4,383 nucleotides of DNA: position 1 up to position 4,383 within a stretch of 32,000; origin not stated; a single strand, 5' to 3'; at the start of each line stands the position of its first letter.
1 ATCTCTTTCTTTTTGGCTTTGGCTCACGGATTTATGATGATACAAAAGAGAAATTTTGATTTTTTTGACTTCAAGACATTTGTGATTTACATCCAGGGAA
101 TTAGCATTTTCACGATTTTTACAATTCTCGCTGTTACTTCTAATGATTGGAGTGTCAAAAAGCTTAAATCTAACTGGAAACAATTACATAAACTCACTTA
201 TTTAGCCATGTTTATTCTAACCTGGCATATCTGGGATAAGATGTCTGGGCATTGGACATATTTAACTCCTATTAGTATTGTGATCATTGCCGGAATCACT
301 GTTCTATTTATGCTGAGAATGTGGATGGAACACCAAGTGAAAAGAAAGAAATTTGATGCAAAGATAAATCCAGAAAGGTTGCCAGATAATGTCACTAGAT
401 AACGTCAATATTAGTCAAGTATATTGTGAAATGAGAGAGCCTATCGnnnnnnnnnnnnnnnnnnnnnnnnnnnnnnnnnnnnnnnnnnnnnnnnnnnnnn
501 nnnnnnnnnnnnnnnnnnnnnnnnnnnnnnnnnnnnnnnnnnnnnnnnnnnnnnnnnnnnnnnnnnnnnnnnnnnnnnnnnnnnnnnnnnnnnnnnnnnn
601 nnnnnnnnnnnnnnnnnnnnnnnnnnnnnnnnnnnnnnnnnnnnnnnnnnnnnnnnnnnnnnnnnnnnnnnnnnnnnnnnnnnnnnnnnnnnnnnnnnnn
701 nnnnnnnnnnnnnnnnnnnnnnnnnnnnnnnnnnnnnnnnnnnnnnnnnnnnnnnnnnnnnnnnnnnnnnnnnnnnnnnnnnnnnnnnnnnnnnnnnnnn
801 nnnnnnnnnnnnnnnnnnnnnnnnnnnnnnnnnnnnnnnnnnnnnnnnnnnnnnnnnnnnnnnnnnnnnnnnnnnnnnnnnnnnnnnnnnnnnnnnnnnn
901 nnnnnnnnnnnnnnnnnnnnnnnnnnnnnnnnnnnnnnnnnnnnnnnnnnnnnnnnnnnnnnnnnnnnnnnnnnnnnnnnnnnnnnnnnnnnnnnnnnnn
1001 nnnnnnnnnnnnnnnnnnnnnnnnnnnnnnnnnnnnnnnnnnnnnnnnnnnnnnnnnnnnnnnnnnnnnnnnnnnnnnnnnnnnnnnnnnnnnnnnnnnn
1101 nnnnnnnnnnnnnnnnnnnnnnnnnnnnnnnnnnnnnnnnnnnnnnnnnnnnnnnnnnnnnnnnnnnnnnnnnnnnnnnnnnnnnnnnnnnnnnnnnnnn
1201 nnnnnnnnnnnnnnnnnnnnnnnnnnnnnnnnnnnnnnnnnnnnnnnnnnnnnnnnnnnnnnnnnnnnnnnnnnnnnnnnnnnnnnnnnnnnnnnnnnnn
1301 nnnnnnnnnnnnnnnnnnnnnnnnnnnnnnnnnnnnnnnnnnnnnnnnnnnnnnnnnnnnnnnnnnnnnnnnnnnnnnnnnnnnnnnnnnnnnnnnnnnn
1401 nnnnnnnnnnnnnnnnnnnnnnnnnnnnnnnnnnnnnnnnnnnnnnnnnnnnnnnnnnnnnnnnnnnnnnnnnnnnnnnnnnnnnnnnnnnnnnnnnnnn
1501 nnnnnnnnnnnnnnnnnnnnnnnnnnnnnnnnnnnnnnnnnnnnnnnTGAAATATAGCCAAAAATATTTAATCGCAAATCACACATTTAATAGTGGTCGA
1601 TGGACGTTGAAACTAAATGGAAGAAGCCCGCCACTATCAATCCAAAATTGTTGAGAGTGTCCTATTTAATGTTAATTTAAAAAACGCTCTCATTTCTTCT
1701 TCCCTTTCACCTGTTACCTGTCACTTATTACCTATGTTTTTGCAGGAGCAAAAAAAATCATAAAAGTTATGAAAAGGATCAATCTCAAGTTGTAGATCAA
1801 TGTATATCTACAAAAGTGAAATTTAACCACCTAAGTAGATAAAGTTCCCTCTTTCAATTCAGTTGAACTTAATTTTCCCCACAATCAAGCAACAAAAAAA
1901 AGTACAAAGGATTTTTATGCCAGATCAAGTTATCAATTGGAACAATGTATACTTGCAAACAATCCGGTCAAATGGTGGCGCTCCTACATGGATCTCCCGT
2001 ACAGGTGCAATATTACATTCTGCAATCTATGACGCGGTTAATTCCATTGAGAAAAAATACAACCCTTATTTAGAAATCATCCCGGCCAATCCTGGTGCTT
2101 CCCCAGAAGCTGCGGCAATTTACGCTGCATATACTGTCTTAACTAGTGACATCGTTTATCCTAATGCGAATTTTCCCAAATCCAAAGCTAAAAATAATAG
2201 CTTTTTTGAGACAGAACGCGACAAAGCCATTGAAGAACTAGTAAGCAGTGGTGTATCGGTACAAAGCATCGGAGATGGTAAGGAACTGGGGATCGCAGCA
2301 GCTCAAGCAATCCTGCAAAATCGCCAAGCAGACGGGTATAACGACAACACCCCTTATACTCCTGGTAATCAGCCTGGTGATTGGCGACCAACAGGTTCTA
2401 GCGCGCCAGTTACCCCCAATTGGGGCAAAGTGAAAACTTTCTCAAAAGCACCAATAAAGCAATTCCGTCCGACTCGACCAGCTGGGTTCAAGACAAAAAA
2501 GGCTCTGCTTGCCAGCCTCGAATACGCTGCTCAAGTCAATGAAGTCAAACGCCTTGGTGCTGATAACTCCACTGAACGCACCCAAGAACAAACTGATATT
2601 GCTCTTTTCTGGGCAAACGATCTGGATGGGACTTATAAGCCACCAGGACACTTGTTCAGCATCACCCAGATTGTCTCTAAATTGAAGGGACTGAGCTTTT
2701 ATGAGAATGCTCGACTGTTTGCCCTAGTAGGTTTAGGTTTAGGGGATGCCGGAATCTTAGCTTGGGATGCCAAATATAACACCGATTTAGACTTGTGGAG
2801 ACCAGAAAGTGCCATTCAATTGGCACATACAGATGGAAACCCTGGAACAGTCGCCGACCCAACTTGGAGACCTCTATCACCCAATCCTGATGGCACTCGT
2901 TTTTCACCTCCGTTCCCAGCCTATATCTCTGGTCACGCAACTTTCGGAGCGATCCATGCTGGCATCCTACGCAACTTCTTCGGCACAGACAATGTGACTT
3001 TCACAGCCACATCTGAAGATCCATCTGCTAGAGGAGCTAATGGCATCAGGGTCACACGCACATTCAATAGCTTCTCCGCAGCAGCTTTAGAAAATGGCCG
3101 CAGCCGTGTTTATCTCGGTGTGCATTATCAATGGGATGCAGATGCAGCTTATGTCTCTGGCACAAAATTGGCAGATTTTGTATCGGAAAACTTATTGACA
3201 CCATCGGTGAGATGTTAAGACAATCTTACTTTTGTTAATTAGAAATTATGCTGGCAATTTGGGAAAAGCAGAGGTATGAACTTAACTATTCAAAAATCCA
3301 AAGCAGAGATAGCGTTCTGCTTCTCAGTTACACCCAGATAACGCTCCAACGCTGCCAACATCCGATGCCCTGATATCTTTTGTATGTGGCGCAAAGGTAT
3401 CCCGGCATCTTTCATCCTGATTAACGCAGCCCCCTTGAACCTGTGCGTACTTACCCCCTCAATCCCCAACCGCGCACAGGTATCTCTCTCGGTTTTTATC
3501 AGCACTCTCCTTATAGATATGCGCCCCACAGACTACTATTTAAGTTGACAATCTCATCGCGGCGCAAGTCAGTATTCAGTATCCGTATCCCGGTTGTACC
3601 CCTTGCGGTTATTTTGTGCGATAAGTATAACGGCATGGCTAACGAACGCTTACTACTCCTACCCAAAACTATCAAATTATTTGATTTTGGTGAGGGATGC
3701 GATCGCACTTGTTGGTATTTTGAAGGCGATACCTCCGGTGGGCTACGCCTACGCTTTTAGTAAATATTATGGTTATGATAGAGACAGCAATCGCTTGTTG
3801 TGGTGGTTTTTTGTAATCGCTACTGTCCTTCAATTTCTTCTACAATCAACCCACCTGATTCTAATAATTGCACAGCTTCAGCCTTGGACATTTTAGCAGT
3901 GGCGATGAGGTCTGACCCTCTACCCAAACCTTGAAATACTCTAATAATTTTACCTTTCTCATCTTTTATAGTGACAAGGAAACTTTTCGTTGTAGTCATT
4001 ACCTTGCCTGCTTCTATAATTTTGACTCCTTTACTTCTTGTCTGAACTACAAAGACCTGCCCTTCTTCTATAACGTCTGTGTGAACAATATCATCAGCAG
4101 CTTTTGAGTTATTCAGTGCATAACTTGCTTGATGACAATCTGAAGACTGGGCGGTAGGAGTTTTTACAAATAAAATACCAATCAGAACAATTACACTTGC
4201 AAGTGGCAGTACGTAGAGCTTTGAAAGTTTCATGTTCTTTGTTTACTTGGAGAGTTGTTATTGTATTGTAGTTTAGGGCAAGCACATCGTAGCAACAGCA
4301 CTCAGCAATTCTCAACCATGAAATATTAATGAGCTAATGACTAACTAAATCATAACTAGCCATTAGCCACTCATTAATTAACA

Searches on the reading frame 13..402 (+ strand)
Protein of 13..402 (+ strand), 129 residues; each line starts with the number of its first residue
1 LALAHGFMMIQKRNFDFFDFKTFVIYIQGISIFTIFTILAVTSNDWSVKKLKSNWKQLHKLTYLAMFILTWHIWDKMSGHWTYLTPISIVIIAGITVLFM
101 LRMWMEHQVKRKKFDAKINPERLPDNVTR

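Call 30: search_protein_families(library=pfam, proteins=[window:13-402:+])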
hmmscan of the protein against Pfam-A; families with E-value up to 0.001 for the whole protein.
window:13-402:+ (129 aa): 1 family
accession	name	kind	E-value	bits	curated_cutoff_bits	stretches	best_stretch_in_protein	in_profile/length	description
PF01794.25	Ferric_reduct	-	0.00013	22.5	28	1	2-69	48-120/121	Ferric reductase like transmembrane component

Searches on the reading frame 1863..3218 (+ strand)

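Call 29: search_protein_families(library=pfam, proteins=[window:1863-3218:+])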
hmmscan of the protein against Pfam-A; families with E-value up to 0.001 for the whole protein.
window:1863-3218:+ (451 aa): 2 families
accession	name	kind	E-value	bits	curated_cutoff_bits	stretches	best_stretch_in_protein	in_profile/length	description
PF01569.27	PAP2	-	1.5e-05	25.2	27.2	1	338-433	47-114/130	PAP2 superfamily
PF22778.2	VCPO_2nd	-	8.3e-05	23.1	27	0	349-440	66-163/177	VCPO second helical-bundle domain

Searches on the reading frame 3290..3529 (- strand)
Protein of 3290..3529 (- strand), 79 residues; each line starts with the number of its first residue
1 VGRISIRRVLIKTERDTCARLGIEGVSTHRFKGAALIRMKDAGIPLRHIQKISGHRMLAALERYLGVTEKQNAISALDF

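Call 73: search_protein_families(library=pfam, proteins=[window:3290-3529:-], max_evalue=1)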
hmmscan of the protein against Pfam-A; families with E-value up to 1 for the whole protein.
window:3290-3529:- (79 aa): 1 family
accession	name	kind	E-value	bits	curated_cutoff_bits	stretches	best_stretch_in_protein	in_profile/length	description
PF00589.27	Phage_integrase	-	7.7e-06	26.2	27.1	1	14-69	114-170/172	Phage integrase family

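Call 76: search_protein_families(library=ncbifam, proteins=[window:3290-3529:-], max_evalue=0.1)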
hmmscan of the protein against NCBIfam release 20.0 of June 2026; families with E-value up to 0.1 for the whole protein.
window:3290-3529:- (79 aa): 4 families
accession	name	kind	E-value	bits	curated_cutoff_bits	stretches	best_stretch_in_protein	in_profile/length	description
NF040815.2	recomb_XerA_Arch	equivalog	0.00029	20.5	220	1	4-70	191-257/263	site-specific tyrosine recombinase/integron integrase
NF002331.0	PRK01287.1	subfamily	0.0065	15.5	371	1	25-67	271-312/365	site-specific tyrosine recombinase XerC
TIGR02225.1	recomb_XerD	equivalog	0.058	12.7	329.6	1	9-70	215-277/290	site-specific tyrosine recombinase XerD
TIGR02224.1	recomb_XerC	equivalog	0.077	12.4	335.15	1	22-71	232-281/295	tyrosine recombinase XerC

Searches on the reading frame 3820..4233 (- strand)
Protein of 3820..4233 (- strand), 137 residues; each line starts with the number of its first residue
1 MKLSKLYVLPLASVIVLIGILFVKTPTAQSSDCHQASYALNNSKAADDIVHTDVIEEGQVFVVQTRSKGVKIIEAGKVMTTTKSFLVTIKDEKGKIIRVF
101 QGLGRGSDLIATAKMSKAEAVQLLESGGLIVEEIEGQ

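Call 29: search_protein_families(library=pfam, proteins=[window:3820-4233:-])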
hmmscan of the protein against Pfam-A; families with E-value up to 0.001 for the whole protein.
window:3820-4233:- (137 aa): 0 families

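Call 73: search_protein_families(library=pfam, proteins=[window:3820-4233:-], max_evalue=1)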
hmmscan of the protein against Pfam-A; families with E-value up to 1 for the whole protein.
window:3820-4233:- (137 aa): 1 family
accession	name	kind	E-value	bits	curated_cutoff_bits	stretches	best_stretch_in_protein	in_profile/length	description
PF14540.12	NTF-like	-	0.15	12.6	27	1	28-92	47-109/118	Nucleotidyltransferase-like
